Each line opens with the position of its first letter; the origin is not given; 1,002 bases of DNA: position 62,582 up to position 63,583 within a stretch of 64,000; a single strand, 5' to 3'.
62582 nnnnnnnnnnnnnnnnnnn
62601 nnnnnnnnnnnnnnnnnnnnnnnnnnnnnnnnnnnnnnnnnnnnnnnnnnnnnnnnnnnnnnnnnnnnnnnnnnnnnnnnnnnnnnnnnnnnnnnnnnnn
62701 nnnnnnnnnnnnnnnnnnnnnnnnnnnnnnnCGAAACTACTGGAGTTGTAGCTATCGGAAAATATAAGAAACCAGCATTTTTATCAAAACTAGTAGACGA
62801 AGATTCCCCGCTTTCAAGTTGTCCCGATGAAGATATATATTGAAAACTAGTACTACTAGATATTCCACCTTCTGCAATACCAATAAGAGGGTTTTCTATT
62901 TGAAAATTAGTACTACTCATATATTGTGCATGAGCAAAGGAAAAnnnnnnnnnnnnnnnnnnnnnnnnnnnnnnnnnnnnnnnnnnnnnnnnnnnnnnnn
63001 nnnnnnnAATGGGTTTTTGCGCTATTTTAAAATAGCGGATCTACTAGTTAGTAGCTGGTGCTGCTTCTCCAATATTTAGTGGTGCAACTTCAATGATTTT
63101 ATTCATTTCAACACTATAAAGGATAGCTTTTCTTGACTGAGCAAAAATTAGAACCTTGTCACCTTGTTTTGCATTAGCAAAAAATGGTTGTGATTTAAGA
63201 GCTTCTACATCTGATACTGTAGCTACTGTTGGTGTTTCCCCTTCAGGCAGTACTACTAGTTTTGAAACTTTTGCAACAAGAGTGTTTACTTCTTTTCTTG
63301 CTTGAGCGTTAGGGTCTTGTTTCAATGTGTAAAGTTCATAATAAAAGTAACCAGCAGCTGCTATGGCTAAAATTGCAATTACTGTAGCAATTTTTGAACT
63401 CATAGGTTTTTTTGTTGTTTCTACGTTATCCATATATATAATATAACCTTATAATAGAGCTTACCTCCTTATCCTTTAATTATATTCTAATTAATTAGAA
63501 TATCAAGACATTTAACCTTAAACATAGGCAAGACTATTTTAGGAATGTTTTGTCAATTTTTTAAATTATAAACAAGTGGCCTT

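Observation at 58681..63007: Tandem cohesin-like membrane proteins plus a dockerin protein: candidate surface assembly system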

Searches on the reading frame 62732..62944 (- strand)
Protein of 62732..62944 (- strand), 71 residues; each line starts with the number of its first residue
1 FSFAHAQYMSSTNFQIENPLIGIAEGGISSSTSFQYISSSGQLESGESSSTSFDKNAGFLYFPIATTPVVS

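Call 65: search_protein_families(library=ncbifam, proteins=[window:62732-62944:-], max_evalue=1)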
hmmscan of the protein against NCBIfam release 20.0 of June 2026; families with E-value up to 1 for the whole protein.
window:62732-62944:- (71 aa): 1 family
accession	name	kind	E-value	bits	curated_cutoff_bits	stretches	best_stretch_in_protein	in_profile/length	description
NF058579.1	CPR_pilus_PamT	equivalog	9.5e-08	31.7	240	1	3-60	21-78/241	CPR-type pilus protein PamT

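Call 82: search_protein_representatives(protein=window:62732-62944:-)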
Query: 71 residues. Proteins with E-value up to 0.001 (for the whole library): 185; up to 1e-10: 14; up to 1e-30: 0. The best 150 are listed.
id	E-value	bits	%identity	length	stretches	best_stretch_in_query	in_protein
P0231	1.8e-17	78.6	71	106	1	1-71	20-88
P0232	1.2e-16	76.0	69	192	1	2-71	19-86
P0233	8.1e-16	73.4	63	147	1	9-71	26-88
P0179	4.3e-15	71.1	60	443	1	3-70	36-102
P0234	9.2e-14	66.9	59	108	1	2-66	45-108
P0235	2.4e-13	65.6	62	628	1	3-70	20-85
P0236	3.8e-13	65.0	62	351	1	1-71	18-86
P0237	6.1e-13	64.3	59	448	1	8-70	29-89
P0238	2.4e-12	62.5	58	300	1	6-71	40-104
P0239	3.4e-12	62.0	55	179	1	3-70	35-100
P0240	1.8e-11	59.8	55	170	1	6-71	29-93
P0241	2.6e-11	59.2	57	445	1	4-71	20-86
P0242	3.1e-11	59.0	55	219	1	4-71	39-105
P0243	4.9e-11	58.3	56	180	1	8-68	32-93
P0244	1.3e-10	57.1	53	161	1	1-68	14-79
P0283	8.9e-07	45.0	45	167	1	5-70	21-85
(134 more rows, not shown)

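Call 85: find_encoding_contigs(protein=P0283, flank=6000, max_places=3)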
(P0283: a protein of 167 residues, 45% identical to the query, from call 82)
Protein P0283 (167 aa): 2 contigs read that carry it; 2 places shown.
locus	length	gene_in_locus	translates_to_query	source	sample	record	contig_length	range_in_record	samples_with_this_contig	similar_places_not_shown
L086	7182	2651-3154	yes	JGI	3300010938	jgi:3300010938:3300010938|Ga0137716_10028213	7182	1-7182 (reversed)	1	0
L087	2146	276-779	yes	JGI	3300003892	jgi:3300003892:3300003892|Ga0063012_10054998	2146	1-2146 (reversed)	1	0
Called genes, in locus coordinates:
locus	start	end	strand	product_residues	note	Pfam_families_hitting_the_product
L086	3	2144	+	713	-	?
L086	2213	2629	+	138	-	-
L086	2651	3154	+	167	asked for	-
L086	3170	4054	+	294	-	-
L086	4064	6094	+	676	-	PF19077:Big_13 (faint)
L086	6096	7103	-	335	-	PF00551:Formyl_trans_N, PF02911:Formyl_trans_C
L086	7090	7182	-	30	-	?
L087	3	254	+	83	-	?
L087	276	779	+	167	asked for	-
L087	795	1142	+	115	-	-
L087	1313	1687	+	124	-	-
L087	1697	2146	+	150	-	?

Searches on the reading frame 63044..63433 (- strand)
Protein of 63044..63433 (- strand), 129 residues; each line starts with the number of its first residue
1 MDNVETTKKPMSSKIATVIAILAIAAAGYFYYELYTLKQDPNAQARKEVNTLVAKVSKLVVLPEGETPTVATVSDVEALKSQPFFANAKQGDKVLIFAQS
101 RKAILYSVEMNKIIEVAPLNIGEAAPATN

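Call 3: search_protein_families(library=pfam, proteins=[window:63044-63433:-], max_evalue=1)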
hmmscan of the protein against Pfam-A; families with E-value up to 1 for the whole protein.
window:63044-63433:- (129 aa): 2 families
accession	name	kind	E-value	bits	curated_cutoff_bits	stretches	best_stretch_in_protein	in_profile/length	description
PF09716.15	ETRAMP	-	0.041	14.3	29.1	1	5-33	48-77/81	Malarial early transcribed membrane protein (ETRAMP)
PF02496.21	ABA_WDS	-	0.17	12.8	25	1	21-56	18-53/78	ABA/WDS induced protein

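Call 4: search_protein_families(library=ncbifam, proteins=[window:63044-63433:-], max_evalue=1)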
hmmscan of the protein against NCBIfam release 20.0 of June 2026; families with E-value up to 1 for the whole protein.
window:63044-63433:- (129 aa): 3 families
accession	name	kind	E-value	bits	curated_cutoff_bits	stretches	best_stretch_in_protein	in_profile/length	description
NF045849.1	ICE_MMCAP2_0565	equivalog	0.016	14.9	40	1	9-45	14-50/80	Mbov_0395 family pilin-like conjugal transfer protein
NF051842.1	PBP4_5_Efaec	equivalog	0.023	13.1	700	1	14-58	7-50/668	penicillin-binding protein PBP4(5)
NF010065.0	PRK13545.1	equivalog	0.025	13.2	538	1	13-46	292-326/549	teichoic acids export protein ATP-binding subunit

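Call 65: search_protein_families(library=ncbifam, proteins=[window:63044-63433:-], max_evalue=1)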
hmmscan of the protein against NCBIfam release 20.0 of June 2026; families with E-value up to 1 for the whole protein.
window:63044-63433:- (129 aa): 3 families
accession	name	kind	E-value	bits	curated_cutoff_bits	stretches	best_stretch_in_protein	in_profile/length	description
NF045849.1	ICE_MMCAP2_0565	equivalog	0.016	14.9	40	1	9-45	14-50/80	Mbov_0395 family pilin-like conjugal transfer protein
NF051842.1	PBP4_5_Efaec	equivalog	0.023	13.1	700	1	14-58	7-50/668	penicillin-binding protein PBP4(5)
NF010065.0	PRK13545.1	equivalog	0.025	13.2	538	1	13-46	292-326/549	teichoic acids export protein ATP-binding subunit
